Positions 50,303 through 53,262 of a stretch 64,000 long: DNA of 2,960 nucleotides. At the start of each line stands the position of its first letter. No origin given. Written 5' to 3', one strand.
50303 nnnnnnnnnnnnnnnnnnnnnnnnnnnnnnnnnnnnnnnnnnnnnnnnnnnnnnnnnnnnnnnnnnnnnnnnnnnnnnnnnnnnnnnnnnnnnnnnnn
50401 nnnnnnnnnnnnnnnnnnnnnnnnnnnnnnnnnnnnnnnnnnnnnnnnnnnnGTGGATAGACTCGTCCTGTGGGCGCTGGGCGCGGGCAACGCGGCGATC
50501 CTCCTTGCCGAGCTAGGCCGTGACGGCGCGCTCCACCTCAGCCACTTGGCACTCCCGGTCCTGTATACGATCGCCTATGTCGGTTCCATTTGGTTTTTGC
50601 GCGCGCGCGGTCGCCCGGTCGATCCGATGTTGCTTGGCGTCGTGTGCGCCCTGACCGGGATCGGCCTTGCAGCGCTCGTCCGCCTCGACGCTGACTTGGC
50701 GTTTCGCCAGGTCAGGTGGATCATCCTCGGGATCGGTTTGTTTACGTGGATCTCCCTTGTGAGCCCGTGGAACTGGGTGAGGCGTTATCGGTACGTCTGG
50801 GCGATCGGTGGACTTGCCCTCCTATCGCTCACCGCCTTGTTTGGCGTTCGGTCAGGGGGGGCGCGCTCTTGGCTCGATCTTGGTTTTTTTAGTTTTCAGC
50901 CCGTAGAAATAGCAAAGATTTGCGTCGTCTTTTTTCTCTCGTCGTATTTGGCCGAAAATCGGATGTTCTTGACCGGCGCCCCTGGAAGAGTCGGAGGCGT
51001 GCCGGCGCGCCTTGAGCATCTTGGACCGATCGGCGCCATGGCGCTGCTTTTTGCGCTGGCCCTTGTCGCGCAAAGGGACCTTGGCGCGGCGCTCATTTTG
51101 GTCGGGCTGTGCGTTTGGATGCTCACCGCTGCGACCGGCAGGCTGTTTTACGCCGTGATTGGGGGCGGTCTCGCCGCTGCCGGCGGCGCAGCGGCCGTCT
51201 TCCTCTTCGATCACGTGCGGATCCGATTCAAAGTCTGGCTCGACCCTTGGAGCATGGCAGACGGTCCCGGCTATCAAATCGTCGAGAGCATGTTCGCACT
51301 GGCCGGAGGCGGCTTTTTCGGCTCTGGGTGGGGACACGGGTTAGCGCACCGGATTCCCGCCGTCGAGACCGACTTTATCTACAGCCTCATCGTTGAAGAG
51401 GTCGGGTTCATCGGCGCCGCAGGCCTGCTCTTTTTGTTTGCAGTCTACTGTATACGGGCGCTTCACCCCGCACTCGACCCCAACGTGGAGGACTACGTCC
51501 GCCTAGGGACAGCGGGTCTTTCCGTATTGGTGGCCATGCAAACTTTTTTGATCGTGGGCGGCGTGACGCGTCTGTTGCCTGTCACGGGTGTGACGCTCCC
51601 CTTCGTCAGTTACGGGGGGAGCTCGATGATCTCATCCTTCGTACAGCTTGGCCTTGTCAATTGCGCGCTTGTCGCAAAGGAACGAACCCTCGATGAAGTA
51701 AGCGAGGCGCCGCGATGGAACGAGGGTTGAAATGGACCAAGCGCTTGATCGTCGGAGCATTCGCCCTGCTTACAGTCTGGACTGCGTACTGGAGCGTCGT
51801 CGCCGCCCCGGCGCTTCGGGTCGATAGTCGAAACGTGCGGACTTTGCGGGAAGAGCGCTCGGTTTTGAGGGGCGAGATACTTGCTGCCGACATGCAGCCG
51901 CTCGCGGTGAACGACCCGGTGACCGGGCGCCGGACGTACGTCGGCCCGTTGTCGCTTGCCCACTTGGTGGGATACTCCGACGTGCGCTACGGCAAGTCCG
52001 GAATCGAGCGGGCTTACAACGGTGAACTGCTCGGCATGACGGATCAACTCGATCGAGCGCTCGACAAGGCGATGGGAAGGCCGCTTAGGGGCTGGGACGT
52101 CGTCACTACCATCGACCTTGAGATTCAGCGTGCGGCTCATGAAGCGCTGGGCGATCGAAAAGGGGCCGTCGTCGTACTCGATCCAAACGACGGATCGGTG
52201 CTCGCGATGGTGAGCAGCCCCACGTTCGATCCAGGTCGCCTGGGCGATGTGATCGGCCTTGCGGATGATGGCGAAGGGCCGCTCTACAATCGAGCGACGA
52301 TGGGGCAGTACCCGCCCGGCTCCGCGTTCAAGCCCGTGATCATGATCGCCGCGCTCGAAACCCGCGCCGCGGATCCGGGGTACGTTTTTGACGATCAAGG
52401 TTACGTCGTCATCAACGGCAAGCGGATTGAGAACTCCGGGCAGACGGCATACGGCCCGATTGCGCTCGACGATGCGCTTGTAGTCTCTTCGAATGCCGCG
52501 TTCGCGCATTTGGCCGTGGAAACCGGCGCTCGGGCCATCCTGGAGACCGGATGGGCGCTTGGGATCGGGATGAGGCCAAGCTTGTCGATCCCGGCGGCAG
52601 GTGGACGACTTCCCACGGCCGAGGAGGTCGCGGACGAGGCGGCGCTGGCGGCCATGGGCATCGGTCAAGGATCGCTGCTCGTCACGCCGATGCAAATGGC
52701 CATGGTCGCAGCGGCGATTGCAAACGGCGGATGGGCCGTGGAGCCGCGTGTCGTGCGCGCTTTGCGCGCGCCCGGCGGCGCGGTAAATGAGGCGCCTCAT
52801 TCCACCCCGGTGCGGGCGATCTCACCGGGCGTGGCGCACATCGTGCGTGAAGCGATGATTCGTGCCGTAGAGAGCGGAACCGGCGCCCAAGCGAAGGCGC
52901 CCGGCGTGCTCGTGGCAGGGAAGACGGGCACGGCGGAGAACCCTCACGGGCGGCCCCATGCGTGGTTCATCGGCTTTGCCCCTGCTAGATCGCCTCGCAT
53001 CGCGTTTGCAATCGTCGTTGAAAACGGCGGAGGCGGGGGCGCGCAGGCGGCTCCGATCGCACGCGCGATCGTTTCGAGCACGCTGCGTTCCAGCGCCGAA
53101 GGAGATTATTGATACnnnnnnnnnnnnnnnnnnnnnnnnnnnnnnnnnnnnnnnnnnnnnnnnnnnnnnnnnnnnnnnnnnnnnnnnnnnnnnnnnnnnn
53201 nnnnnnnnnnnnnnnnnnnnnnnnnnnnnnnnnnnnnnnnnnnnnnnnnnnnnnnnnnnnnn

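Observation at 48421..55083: Actinobacteria-style fhaA-fhaB-pstP-rodA-pbpA-pknB cluster embedded in a Bacillus-like yloA-to-rpe syntenic block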

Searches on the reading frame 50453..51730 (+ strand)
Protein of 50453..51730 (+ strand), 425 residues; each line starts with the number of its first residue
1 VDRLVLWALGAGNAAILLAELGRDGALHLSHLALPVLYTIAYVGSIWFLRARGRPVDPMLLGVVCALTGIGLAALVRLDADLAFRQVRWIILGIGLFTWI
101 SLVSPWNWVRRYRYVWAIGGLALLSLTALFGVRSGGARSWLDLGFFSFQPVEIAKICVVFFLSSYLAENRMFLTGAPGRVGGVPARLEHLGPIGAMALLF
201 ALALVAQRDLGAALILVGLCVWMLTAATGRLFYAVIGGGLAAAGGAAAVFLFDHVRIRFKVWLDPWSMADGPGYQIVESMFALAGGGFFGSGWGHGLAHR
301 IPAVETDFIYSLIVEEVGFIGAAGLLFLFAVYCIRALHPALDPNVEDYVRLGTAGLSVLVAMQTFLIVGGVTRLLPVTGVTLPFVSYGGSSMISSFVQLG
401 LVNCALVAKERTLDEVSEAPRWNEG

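Call 3: search_protein_families(library=pfam, proteins=[window:50453-51730:+])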
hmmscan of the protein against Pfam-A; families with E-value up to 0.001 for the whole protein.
window:50453-51730:+ (425 aa): 1 family
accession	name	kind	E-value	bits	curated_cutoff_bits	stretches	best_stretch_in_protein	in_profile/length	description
PF01098.24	FTSW_RODA_SPOVE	-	2.6e-71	240.9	26.4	1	61-404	14-349/356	Cell cycle protein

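Call 40: search_protein_families(library=ncbifam, proteins=[window:50453-51730:+])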
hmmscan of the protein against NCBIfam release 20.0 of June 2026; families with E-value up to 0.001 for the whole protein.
window:50453-51730:+ (425 aa): 6 families
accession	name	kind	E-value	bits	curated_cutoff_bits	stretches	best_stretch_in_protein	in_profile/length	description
TIGR02614.1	ftsW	equivalog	6e-68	229.5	337.5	1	81-403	36-351/357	putative lipid II flippase FtsW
TIGR02210.1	rodA_shape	equivalog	1.1e-60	205.6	336.7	1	57-404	1-351/357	rod shape-determining protein RodA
TIGR02615.1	spoVE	exception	6.8e-53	180.4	448.8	1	84-401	39-348/354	stage V sporulation protein E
NF008060.0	PRK10794.1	equivalog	3.7e-36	124.8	590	1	78-403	41-357/370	peptidoglycan glycosyltransferase MrdB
NF008042.0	PRK10774.1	equivalog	2.6e-33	115.6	493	1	83-394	73-377/405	cell division protein FtsW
NF037961.1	RodA_shape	subfamily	2.1e-30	106.4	150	2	254-395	247-397/415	rod shape-determining protein RodA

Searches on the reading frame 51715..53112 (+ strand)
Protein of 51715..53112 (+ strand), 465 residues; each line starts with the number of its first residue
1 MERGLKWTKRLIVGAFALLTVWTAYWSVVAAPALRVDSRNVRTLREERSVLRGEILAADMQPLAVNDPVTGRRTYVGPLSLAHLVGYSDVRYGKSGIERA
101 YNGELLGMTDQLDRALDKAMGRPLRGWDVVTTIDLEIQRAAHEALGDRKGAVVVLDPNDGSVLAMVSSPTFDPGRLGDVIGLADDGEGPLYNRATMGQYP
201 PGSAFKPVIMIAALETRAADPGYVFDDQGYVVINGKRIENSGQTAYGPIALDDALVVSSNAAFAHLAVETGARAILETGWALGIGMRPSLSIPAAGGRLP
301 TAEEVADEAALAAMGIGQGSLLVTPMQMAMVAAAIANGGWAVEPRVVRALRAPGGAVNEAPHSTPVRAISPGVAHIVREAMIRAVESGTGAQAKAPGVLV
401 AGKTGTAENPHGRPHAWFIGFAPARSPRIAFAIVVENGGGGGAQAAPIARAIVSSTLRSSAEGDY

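Call 3: search_protein_families(library=pfam, proteins=[window:51715-53112:+])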
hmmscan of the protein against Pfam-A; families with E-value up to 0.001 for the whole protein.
window:51715-53112:+ (465 aa): 2 families
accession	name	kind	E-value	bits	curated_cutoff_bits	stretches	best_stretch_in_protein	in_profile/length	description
PF00905.27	Transpeptidase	-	1.3e-59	202.3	22.1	1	150-453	1-298/299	Penicillin binding protein transpeptidase domain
PF21922.1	PBP_dimer_2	-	6e-10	39.7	27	1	52-127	1-81/83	Penicillin binding protein A dimerisation domain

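Call 40: search_protein_families(library=ncbifam, proteins=[window:51715-53112:+])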
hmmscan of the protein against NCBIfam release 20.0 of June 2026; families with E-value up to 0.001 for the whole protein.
window:51715-53112:+ (465 aa): 23 families
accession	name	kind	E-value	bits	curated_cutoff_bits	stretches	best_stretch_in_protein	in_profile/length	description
TIGR03423.1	pbp2_mrdA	equivalog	5.1e-88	296.1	455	1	91-457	183-591/593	penicillin-binding protein 2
TIGR02214.1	spoVD_pbp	equivalog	2.3e-46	158.4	688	1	74-458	147-556/636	stage V sporulation protein D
TIGR02074.1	PBP_1a_fam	subfamily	2e-37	129.2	508.75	1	111-424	204-497/535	PBP1A family penicillin-binding protein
NF008061.0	PRK10795.1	equivalog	9.4e-35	120.3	962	1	93-456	207-612/634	peptidoglycan DD-transpeptidase MrdA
NF051842.1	PBP4_5_Efaec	equivalog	2.9e-30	105.3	700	1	93-408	291-614/668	penicillin-binding protein PBP4(5)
NF051885.1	tranpepglycosPbpC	equivalog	2.7e-26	92.3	900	1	129-423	294-557/632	multimodular transpeptidase-transglycosylase PbpC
NF053573.1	PBP2_PenA_Neis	exception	8.7e-26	90.6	1105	1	81-457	175-561/572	peptidoglycan D,D-transpeptidase PBP2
NF011685.0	PRK15105.1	subfamily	1.1e-23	83.7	737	1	148-459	258-560/588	peptidoglycan glycosyltransferase FtsI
NF000406.1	MECB_PBP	exception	4.2e-16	58.5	1450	1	121-437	316-641/674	PBP2a family beta-lactam-resistant peptidoglycan transpeptidase MecB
NF000237.1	MECA_PBP2A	equivalog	6.5e-16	57.7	750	1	124-352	319-555/668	PBP2a family beta-lactam-resistant peptidoglycan transpeptidase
NF000407.1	MECC_PBP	exception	2.5e-15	55.8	1500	1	123-434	315-629/665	PBP2a family beta-lactam-resistant peptidoglycan transpeptidase MecC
TIGR02071.1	PBP_1b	equivalog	4.2e-15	55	717.75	1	109-422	353-646/729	penicillin-binding protein 1B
NF000410.1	MECA1_pure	exception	4.7e-15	54.8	1480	1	86-352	270-553/666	PBP2a family beta-lactam-resistant peptidoglycan transpeptidase MecA1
NF000408.1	MECA2_pure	exception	4.8e-14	51.5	1525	1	125-436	320-634/668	PBP2a family beta-lactam-resistant peptidoglycan transpeptidase MecA2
NF038276.1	strep_PBP2A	exception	3.5e-13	48.7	1100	1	149-423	353-598/716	penicillin-binding protein PBP2A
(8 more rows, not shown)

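Call 43: search_solved_structures(query=window:51715-53109:+, max_evalue=1e-20)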
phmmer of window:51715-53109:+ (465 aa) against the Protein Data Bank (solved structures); distinct sequences matched with E-value up to 1e-20: 62 (the best 60 are shown).
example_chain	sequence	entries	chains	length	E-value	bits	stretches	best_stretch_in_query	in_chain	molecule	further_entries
4jbf_A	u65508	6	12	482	3.9e-59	204.3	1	28-441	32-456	Peptidoglycan glycosyltransferase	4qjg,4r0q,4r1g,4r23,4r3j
3un7_A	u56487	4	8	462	6e-59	203.6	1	33-458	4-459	Penicillin-binding protein A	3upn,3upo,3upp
4ra7_A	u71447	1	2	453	9.6e-59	203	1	29-441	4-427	Peptidoglycan glycosyltransferase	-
3lo7_A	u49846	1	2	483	9.9e-59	202.9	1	35-458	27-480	Penicillin-binding protein A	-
4mnr_A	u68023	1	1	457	2.3e-58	201.7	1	41-444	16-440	Peptidoglycan glycosyltransferase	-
4n1x_A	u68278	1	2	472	3.9e-58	201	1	38-441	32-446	Peptidoglycan glycosyltransferase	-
8zpc_A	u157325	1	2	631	3.8e-44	154.8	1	93-452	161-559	Peptidoglycan D,D-transpeptidase MrdA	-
7zg8_AAA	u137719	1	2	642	4e-44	154.8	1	93-452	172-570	Peptidoglycan D,D-transpeptidase MrdA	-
7kis_A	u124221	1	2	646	5.1e-44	154.4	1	85-457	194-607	Peptidoglycan D,D-transpeptidase MrdA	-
6tii_AAA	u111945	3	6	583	3.4e-34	122.1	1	92-454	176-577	Peptidoglycan D,D-transpeptidase MrdA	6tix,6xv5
6g9f_A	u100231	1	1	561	1.3e-32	116.9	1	92-450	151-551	Peptidoglycan D,D-transpeptidase MrdA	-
6g9p_A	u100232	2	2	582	1.3e-32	116.9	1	92-451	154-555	Peptidoglycan D,D-transpeptidase MrdA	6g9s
8tj3_C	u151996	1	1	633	1.7e-32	116.4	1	92-452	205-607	Peptidoglycan D,D-transpeptidase MrdA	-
6pl5_B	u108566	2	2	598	6.8e-31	111.2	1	111-454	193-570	Penicillin-binding protein 2/cell division protein FtsI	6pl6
6r40_A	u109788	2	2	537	5.6e-30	108.2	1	72-458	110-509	Peptidoglycan D,D-transpeptidase FtsI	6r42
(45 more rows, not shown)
